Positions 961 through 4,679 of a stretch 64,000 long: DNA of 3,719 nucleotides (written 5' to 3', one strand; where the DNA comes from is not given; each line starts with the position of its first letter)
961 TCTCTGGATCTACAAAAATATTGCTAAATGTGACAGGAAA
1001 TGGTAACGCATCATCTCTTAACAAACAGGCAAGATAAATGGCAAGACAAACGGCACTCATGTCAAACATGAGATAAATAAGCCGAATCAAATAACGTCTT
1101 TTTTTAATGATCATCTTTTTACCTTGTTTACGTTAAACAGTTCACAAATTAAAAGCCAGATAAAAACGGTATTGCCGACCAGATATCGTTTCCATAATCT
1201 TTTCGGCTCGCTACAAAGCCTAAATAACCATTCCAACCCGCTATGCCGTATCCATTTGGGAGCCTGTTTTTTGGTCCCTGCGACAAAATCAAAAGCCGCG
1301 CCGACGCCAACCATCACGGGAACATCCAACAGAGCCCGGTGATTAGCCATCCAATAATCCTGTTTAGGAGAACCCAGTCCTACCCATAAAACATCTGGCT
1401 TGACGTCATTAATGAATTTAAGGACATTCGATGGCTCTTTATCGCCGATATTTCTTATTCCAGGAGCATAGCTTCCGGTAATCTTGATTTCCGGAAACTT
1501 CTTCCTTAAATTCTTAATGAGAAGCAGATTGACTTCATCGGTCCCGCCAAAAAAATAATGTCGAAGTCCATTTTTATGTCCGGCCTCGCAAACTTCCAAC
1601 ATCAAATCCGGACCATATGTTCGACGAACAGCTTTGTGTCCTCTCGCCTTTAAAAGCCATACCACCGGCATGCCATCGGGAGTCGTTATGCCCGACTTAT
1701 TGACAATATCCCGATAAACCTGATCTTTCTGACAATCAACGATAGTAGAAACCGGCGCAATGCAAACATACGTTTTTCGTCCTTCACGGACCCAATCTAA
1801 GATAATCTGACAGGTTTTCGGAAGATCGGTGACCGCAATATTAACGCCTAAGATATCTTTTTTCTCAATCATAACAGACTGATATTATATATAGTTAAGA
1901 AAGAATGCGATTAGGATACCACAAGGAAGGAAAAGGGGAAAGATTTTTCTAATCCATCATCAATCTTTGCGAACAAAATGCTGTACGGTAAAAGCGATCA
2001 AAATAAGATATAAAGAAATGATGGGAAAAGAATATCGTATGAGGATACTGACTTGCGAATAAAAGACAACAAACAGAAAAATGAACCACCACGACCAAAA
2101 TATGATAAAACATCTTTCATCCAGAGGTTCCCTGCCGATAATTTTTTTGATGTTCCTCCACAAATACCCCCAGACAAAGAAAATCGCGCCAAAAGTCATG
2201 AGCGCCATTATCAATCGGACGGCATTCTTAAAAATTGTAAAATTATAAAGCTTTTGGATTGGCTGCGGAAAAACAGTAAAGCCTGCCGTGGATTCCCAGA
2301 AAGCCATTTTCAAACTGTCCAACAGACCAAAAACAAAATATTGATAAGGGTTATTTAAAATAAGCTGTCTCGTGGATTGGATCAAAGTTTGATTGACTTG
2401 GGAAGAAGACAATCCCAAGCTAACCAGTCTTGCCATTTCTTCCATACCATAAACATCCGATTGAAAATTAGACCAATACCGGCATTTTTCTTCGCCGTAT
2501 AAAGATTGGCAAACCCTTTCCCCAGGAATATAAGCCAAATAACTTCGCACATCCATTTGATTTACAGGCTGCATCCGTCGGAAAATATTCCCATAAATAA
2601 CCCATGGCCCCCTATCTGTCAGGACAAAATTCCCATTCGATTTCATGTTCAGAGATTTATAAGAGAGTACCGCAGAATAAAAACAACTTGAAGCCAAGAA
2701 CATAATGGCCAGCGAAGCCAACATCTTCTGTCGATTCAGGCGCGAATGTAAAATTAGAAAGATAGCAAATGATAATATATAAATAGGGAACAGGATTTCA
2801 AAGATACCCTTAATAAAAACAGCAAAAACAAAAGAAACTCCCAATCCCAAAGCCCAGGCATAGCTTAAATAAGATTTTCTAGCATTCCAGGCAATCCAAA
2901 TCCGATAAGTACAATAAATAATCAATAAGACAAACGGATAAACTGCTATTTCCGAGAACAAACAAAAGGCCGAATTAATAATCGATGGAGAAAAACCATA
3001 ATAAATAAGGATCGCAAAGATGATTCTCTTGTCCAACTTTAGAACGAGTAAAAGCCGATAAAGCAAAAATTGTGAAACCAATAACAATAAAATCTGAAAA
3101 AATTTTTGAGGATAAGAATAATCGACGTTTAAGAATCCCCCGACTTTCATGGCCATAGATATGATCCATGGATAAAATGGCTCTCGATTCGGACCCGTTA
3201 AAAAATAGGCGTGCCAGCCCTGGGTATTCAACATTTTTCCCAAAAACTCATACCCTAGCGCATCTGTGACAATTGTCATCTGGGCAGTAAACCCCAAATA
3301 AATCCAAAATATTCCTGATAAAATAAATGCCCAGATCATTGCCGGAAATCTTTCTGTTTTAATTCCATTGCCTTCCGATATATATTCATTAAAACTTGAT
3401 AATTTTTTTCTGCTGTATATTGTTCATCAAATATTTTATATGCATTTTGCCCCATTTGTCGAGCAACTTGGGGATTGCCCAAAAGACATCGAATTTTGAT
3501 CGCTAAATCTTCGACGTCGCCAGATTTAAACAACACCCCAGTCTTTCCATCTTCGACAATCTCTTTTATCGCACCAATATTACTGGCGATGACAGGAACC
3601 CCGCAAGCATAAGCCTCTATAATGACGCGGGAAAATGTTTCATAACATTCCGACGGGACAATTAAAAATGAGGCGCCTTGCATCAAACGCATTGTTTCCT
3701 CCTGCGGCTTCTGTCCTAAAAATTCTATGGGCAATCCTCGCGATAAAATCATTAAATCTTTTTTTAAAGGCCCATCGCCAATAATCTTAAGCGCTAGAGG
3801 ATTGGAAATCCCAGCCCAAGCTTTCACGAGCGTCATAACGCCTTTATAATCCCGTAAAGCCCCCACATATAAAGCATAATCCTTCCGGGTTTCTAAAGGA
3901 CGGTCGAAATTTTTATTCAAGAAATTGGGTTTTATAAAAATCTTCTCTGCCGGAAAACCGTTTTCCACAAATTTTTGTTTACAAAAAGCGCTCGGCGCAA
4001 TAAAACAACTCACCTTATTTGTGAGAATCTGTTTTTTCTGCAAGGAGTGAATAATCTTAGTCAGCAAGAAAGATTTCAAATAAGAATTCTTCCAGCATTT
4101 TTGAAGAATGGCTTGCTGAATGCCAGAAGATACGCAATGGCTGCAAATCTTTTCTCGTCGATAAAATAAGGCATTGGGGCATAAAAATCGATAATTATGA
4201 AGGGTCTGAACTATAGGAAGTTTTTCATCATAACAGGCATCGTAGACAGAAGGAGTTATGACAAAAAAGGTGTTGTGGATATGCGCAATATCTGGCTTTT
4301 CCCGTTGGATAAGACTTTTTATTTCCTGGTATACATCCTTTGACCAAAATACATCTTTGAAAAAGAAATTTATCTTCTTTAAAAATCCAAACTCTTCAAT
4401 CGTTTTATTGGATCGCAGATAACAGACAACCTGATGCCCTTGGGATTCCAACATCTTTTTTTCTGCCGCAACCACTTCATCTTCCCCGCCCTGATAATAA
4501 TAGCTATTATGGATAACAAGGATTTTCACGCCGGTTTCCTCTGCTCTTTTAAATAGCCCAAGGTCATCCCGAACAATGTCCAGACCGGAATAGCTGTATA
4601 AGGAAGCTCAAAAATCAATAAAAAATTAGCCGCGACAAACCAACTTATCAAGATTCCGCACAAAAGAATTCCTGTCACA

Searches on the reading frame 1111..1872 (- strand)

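Call 8: search_protein_families(library=pfam, proteins=[window:1111-1872:-], max_evalue=0.001)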
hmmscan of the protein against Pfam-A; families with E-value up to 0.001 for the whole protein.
window:1111-1872:- (253 aa): 1 family
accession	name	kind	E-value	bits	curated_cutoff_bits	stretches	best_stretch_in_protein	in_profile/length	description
PF03808.19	Glyco_tran_WecG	-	1.6e-59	200.9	27.4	1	62-230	3-168/168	Glycosyl transferase WecG/TagA/CpsF family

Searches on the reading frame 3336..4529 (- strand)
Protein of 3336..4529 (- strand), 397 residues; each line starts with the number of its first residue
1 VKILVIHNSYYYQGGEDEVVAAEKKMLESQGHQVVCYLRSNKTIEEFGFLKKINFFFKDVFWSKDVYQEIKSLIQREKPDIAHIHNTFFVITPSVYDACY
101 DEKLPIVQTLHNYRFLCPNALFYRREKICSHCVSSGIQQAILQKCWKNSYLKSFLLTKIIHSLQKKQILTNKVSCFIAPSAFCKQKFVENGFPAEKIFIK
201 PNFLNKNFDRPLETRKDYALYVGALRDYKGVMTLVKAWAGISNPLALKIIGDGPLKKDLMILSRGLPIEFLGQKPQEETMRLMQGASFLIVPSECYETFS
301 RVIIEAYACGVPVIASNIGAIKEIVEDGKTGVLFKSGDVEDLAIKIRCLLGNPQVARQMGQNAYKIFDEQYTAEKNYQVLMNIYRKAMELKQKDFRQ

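Call 8: search_protein_families(library=pfam, proteins=[window:3336-4529:-], max_evalue=0.001)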
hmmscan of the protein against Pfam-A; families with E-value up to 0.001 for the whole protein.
window:3336-4529:- (397 aa): 4 families
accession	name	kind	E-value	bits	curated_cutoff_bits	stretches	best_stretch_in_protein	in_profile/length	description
PF00534.26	Glycos_transf_1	-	3.8e-34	118.1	26.4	1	209-365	8-171/172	Glycosyl transferases group 1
PF13692.12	Glyco_trans_1_4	-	6.2e-30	104.8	27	1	218-352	3-142/142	Glycosyl transferases group 1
PF13439.12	Glyco_transf_4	-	9.4e-13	49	28.5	1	19-205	7-167/170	Glycosyltransferase Family 4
PF13524.12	Glyco_trans_1_2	-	1.5e-10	41.6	25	1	258-381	27-143/144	Glycosyl transferase-like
